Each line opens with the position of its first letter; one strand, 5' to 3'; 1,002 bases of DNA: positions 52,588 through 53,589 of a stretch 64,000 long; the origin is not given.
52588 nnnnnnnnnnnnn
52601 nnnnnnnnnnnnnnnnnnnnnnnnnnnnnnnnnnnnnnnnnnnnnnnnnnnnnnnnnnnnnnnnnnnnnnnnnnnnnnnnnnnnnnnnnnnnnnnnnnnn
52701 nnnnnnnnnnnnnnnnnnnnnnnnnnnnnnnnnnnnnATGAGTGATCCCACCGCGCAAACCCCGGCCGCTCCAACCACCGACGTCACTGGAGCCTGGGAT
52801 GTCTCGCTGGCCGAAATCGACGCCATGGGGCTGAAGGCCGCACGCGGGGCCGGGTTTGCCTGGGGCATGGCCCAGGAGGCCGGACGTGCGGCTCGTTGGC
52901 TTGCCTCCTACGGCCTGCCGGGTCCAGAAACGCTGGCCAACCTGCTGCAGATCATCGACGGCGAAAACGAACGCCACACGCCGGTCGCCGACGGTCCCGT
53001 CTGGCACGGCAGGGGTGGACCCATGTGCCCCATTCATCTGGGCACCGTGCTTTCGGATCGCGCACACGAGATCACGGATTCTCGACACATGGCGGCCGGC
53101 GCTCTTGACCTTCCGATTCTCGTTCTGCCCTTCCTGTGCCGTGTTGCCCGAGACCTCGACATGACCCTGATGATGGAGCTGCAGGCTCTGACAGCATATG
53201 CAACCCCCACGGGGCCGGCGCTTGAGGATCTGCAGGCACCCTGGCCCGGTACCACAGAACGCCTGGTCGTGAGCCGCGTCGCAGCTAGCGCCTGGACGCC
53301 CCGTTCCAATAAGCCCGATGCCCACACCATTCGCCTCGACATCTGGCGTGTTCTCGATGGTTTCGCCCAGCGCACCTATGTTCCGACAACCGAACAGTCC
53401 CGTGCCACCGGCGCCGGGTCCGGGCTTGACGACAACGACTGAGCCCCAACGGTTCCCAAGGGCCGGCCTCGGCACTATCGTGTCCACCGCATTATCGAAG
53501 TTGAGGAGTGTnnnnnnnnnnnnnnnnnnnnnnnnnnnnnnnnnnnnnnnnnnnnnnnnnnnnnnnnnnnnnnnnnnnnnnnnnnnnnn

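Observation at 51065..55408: Four-gene operon: unknown 558-aa protein, DUF3726-like protein, His-rich ureohydrolase and FAH-family enzyme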

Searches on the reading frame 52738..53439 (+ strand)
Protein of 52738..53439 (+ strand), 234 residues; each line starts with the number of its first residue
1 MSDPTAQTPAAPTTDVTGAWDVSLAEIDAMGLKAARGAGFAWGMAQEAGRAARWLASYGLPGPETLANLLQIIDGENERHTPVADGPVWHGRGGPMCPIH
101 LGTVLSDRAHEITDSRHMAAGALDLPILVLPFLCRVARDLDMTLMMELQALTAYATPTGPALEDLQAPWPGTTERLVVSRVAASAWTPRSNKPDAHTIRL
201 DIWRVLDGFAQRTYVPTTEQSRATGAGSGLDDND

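Call 5: search_protein_families(library=pfam, proteins=[window:52738-53439:+], max_evalue=0.1)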
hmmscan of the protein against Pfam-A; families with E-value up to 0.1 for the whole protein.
window:52738-53439:+ (234 aa): 1 family
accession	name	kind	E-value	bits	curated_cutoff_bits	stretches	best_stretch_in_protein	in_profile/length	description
PF12525.13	DUF3726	-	2.7e-17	62.9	22.1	1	22-77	1-56/73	Protein of unknown function (DUF3726)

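Call 6: search_protein_families(library=ncbifam, proteins=[window:52738-53439:+], max_evalue=0.1)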
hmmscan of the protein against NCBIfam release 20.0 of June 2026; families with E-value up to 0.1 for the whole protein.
window:52738-53439:+ (234 aa): 0 families

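Call 7: find_encoding_contigs(protein=window:52738-53439:+, flank=10000, max_places=6)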
Protein window:52738-53439:+ (234 aa): 11 contigs read that carry it; 6 places shown.
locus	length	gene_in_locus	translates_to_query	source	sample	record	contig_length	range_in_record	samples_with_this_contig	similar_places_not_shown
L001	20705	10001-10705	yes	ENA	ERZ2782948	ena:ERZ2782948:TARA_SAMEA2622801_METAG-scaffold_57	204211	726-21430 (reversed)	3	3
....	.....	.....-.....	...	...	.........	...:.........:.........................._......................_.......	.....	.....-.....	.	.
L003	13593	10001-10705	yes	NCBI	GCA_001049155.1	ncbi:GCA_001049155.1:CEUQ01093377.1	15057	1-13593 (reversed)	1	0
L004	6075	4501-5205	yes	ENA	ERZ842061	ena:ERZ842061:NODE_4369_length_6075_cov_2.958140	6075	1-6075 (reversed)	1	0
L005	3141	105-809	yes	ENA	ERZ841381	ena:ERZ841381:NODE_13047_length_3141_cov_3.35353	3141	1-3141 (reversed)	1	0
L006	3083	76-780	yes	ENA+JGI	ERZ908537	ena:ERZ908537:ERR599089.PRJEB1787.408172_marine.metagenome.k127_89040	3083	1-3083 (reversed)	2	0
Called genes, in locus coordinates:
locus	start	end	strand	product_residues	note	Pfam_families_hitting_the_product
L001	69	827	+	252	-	PF00596:Aldolase_II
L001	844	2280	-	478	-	PF00884:Sulfatase, PF01663:Phosphodiest (faint), PF16347:SGSH_C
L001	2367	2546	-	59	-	-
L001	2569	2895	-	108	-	PF00596:Aldolase_II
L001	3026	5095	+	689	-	PF00724:Oxidored_FMN, PF00890:FAD_binding_2 (faint), PF00070:Pyr_redox (faint), PF07992:Pyr_redox_2, PF13450:NAD_binding_8, PF22620:OYE-like_second_a-b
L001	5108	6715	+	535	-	PF00501:AMP-binding, PF13193:AMP-binding_C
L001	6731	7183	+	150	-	-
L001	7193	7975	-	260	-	PF00702:Hydrolase, PF13419:HAD_2 (weak)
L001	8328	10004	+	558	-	-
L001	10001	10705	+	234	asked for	PF12525:DUF3726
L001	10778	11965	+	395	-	PF00491:Arginase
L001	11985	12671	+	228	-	PF01557:FAA_hydrolase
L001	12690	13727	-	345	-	PF24827:AstE_AspA_cat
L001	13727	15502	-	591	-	PF02538:Hydantoinase_B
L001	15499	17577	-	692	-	PF05378:Hydant_A_N, PF01968:Hydantoinase_A, PF19278:Hydant_A_C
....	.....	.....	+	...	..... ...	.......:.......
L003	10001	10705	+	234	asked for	PF12525:DUF3726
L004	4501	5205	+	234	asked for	PF12525:DUF3726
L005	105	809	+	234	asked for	PF12525:DUF3726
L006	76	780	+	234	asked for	PF12525:DUF3726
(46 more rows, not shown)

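Call 31: find_homologous_proteins(query=window:52738-53439:+)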
Query window:52738-53439:+ (234 aa): 67 proteins with E <= 0.001 among 2179 candidates.
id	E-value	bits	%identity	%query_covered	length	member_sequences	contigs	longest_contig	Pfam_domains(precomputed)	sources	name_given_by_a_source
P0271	2.1e-152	524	100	100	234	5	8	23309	PF12525.14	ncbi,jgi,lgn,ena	-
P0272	9.9e-72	260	56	100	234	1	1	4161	PF12525.14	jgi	-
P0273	4.1e-70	254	54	100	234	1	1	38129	PF12525.14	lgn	-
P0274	1.5e-69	253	53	100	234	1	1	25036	PF12525.14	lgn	-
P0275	1.5e-68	249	53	100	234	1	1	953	PF12525.14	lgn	-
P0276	2.6e-65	239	53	100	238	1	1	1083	PF12525.14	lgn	-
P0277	1.0e-64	237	52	95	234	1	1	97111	PF12525.14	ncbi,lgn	ncbi:MAG: DUF3726 domain-containing protein [Pseudomonadota bacterium]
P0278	1.6e-64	236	52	100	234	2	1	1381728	PF12525.14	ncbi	-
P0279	2.4e-64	235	53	100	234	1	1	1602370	PF12525.14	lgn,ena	-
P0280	6.9e-64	234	50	100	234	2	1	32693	PF12525.14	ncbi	-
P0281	3.1e-63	232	51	100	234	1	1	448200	PF12525.14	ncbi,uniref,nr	ncbi:DUF3726 domain-containing protein [Denitrobaculum tricleocarpae]|uniref:DUF3726 domain-containi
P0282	2.8e-62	229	52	97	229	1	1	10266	PF12525.14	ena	-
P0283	6.5e-62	228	50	100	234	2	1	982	PF12525.14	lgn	-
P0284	6.6e-62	227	51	100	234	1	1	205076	PF12525.14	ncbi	-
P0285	8.7e-62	227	50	100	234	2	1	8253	PF12525.14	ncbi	-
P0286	1.1e-60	224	51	100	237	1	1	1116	PF12525.14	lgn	-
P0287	1.3e-60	223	52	97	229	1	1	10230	PF12525.14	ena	-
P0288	1.3e-59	220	50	100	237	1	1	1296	PF12525.14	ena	-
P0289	2.3e-59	219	48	100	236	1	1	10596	PF12525.14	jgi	-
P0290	3.3e-59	219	53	99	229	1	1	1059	PF12525.14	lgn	-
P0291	1.8e-58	216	52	97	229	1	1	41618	PF12525.14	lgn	-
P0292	3.1e-58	215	50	100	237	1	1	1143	PF12525.14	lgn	-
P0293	5.1e-58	215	48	100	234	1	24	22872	PF12525.14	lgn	-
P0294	2.0e-56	210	48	100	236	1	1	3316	PF12525.14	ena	-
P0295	1.7e-54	203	48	100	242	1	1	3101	PF12525.14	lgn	-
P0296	2.4e-54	203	46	100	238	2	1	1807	PF12525.14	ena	-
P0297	2.5e-54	203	49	100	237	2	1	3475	PF12525.14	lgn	-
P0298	4.0e-54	202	47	100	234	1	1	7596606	PF12525.14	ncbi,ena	-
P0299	4.0e-54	202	49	100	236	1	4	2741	PF12525.14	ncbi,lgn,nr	ncbi:MAG TPA: DUF3726 domain-containing protein [Thermohalobaculum sp.]|nr:DUF3726 domain-containing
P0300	9.8e-54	201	47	100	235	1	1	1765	PF12525.14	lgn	-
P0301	2.2e-53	200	45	100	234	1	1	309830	PF12525.14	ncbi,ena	-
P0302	5.1e-52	195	45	100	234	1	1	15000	PF12525.14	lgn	-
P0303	2.8e-51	193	48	100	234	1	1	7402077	PF12525.14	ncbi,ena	-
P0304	2.2e-50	190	47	100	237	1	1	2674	PF12525.14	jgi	-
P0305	3.8e-50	189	45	100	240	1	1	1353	PF12525.14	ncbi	-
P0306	7.8e-49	185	45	97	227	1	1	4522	PF12525.14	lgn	-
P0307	8.9e-49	185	45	100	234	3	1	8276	PF12525.14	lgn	-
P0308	7.2e-47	178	43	100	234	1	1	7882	PF12525.14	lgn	-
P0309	2.1e-46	177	47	100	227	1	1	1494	PF12525.14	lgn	-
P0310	2.0e-44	170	42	100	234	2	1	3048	PF12525.14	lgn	-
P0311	7.3e-44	168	43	100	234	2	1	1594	PF12525.14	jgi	jgi:hypothetical protein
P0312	9.5e-43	165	42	100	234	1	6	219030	PF12525.14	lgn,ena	-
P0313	2.2e-41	160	45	97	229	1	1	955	PF12525.14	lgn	-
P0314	6.7e-37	146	42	91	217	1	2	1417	PF12525.14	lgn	-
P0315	5.7e-36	143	39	100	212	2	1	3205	PF12525.14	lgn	-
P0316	6.7e-33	133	39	91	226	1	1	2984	PF12525.14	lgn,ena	-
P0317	1.9e-32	131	39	91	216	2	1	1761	PF12525.14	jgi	jgi:hypothetical protein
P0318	6.1e-32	129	40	91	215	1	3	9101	PF12525.14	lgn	-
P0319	9.5e-31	125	40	91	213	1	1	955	PF12525.14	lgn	-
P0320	1.4e-30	125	40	91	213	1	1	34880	PF12525.14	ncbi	-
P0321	1.7e-30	125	38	100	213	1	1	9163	PF12525.14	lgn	-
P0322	3.1e-29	121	36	91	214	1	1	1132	PF12525.14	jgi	-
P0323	1.9e-28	118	39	91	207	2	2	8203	PF12525.14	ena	-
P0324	2.6e-28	118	40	91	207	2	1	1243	PF12525.14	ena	-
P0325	5.6e-28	116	38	91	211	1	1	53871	PF12525.14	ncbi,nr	ncbi:DUF3726 domain-containing protein [Roseovarius aestuarii]|nr:DUF3726 domain-containing protein 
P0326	5.1e-27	113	40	91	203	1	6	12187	PF12525.14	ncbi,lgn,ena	-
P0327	2.1e-26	111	40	91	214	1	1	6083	PF12525.14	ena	-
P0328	9.8e-25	106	35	91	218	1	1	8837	PF12525.14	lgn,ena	-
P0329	3.0e-23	101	32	91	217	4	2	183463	PF12525.14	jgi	jgi:hypothetical protein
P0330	1.1e-18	86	31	87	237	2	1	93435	PF12525.14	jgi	-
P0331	1.1e-18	86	36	91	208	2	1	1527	PF12525.14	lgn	-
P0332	3.9e-17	81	41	61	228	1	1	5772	PF12525.14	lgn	-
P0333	2.0e-13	69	33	91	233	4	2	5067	PF12525.14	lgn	-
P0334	4.3e-13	68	32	91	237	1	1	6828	PF12525.14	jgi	jgi:hypothetical protein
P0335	1.3e-12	66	32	91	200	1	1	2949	PF12525.14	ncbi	-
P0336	3.2e-12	65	28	90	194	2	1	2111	PF12525.14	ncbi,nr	ncbi:MAG: DUF3726 domain-containing protein [Pseudomonadota bacterium]|nr:DUF3726 domain-containing 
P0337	3.0e-11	62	32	91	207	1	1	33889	PF12525.14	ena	-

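Call 44: predict_structure(alignment_id=A3)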
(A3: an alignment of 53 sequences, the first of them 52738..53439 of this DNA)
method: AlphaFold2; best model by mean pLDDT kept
length: 234 residues; sequences in the alignment: 53
mean_pLDDT: 88.3   pTM: 0.85
mean pLDDT of the five models: 88.3, 87.7, 87.7, 87.3, 87.2
residues with pLDDT >= 90: 174; 70-90: 29; 50-70: 18; < 50: 13
segments of 3 or more residues with pLDDT < 50: 1-3, 226-231
pLDDT, mean of each block of 10 residues (from residue 1): 53 84 97 97 98 97 98 94 94 96 94 86 97 97 93 96 80 95 93 93 96 68 50 54
secondary structure, 60 per line:
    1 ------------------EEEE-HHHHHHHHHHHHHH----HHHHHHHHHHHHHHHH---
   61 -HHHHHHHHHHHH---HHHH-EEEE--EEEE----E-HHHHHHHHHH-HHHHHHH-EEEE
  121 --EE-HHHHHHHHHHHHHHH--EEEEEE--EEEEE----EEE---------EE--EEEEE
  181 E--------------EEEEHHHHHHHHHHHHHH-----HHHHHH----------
elements in order: E19-22 H24-37 H42-57 H62-73 H77-80 E82-85 E88-91 H98-107 H109-115 E117-120 H126-140 E143-148 E151-155 E160-162 E176-181 E196-199 H200-213 H219-224

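Call 47: fold_search(model_id=the predicted structure, library=pdb)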
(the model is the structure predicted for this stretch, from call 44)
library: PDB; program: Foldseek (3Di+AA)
matches with E <= 10: 162; with E <= 0.001: 11
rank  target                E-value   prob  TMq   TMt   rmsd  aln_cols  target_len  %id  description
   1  1nxu_A                2.1e-04  1.00  0.46  0.34   4.4       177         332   11  CRYSTAL STRUCTURE OF E. COLI HYPOTHETICAL OXIDOREDUCTASE YIAK NORTHEAST STRUCTURAL GENOMICS CONSORTIUM TARGET ER82. (released 2003-03-11)
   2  1v9n                  3.6e-04  1.00  0.42  0.30   5.6       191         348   14  Structure of Malate Dehydrogenase from Pyrococcus horikoshii OT3 (released 2005-03-29)
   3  3i0p                  4.3e-04  1.00  0.43  0.29  11.7       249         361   10  Crystal structure of malate dehydrogenase from Entamoeba histolytica (released 2009-07-14)
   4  1nxu_B                4.6e-04  1.00  0.45  0.33   5.0       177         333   12  CRYSTAL STRUCTURE OF E. COLI HYPOTHETICAL OXIDOREDUCTASE YIAK NORTHEAST STRUCTURAL GENOMICS CONSORTIUM TARGET ER82. (released 2003-03-11)
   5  1s20_G                5.8e-04  1.00  0.44  0.33   5.1       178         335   15  A novel NAD binding protein revealed by the crystal structure of E. Coli 2,3-diketogulonate reductase (YiaK) NORTHEAST (released 2004-01-20)
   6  1z2i_A                5.8e-04  1.00  0.43  0.30   5.2       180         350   14  CRYSTAL STRUCTURE OF Agrobacterium tumefaciens MALATE DEHYDROGENASE, NEW YORK STRUCTURAL GENOMICS CONSORTIUM (released 2005-03-15)
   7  1xrh_C                6.2e-04  1.00  0.45  0.32   9.4       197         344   11  Crystal Structure of Ureidoglycolate Dehydrogenase from Escherichia Coli (released 2004-10-26)
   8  1x0a                  6.6e-04  1.00  0.47  0.34   4.5       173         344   14  Crystal Structure of type II malate/lactate dehydrogenase from thermus thermophilus HB8 (released 2006-03-07)
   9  1s20_A                7.8e-04  1.00  0.45  0.33   5.0       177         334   12  A novel NAD binding protein revealed by the crystal structure of E. Coli 2,3-diketogulonate reductase (YiaK) NORTHEAST (released 2004-01-20)
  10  1vbi                  1.0e-03  1.00  0.46  0.33   5.3       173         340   14  Crystal structure of type 2 malate/lactate dehydrogenase from thermus thermophilus HB8 (released 2005-04-19)
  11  1s20_F                1.0e-03  1.00  0.46  0.34   5.1       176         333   11  A novel NAD binding protein revealed by the crystal structure of E. Coli 2,3-diketogulonate reductase (YiaK) NORTHEAST (released 2004-01-20)
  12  4fjs_A                1.1e-03  1.00  0.46  0.33   7.9       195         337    9  Crystal structure of ureidoglycolate dehydrogenase enzyme in apo form (released 2013-01-16)
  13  1xrh_G                1.2e-03  1.00  0.41  0.30   8.5       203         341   12  Crystal Structure of Ureidoglycolate Dehydrogenase from Escherichia Coli (released 2004-10-26)
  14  1xrh_D                1.7e-03  1.00  0.48  0.34   4.2       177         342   11  Crystal Structure of Ureidoglycolate Dehydrogenase from Escherichia Coli (released 2004-10-26)
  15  3uoe_B                2.2e-03  1.00  0.51  0.40   7.8       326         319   10  The crystal structure of dehydrogenase from Sinorhizobium meliloti (released 2011-11-30)
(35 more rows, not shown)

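Call 62: search_solved_structures(query=A3, max_evalue=10)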
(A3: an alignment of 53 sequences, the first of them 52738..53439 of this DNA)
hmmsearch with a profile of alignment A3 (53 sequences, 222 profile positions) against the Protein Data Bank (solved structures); distinct sequences matched with E-value up to 10: 0.

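Call 84: find_encoding_contigs(protein=P0281, flank=8000, max_places=1)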
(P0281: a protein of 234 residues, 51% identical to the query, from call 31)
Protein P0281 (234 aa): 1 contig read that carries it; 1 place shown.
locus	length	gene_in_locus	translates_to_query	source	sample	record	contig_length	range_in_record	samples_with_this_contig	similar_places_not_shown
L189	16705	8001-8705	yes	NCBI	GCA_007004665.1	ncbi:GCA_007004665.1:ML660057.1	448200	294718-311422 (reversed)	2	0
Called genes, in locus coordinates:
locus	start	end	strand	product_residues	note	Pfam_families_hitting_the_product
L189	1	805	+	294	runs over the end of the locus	PF00561:Abhydrolase_1, PF12697:Abhydrolase_6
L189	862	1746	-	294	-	PF00126:HTH_1, PF03466:LysR_substrate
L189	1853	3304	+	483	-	PF00171:Aldedh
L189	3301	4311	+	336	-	PF01244:Peptidase_M19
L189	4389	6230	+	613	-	PF02028:BCCT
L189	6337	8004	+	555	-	-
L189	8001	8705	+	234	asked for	PF12525:DUF3726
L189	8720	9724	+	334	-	PF02615:Ldh_2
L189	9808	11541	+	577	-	PF09370:PEP_hydrolase, PF02954:HTH_8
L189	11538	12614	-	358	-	PF09370:PEP_hydrolase (weak)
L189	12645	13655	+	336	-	PF02653:BPD_transp_2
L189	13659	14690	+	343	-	PF02653:BPD_transp_2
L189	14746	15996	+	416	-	PF13433:Peripla_BP_5, PF13458:Peripla_BP_6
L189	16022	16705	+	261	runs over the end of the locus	PF00005:ABC_tran, PF02463:SMC_N (weak), PF13304:AAA_21 (faint), PF12399:BCA_ABC_TP_C (weak)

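Call 85: find_encoding_contigs(protein=P0273, flank=8000, max_places=1)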
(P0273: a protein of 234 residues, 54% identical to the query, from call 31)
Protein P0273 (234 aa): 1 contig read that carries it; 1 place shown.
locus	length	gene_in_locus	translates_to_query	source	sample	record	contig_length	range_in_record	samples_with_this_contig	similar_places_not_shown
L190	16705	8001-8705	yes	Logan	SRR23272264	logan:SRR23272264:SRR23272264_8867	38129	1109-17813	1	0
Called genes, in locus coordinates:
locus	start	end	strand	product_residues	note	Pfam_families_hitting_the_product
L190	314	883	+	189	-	PF10604:Polyketide_cyc2 (weak)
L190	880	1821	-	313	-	PF00126:HTH_1, PF03466:LysR_substrate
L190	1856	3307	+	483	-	PF00171:Aldedh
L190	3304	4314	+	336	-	PF01244:Peptidase_M19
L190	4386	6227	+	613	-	PF02028:BCCT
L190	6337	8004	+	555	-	-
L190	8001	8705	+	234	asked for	PF12525:DUF3726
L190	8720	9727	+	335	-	PF02615:Ldh_2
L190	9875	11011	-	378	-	PF00155:Aminotran_1_2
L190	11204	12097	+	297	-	PF00126:HTH_1, PF03466:LysR_substrate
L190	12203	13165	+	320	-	PF00491:Arginase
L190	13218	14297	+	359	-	PF01547:SBP_bac_1, PF13531:SBP_bac_11 (weak), PF13416:SBP_bac_8, PF13343:SBP_bac_6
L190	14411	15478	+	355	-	PF09818:ABC_ATPase (faint), PF00005:ABC_tran, PF13304:AAA_21 (faint), PF02463:SMC_N (weak), PF08402:TOBE_2, PF03459:TOBE (weak)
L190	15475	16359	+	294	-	PF00528:BPD_transp_1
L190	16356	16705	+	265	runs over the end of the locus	PF00528:BPD_transp_1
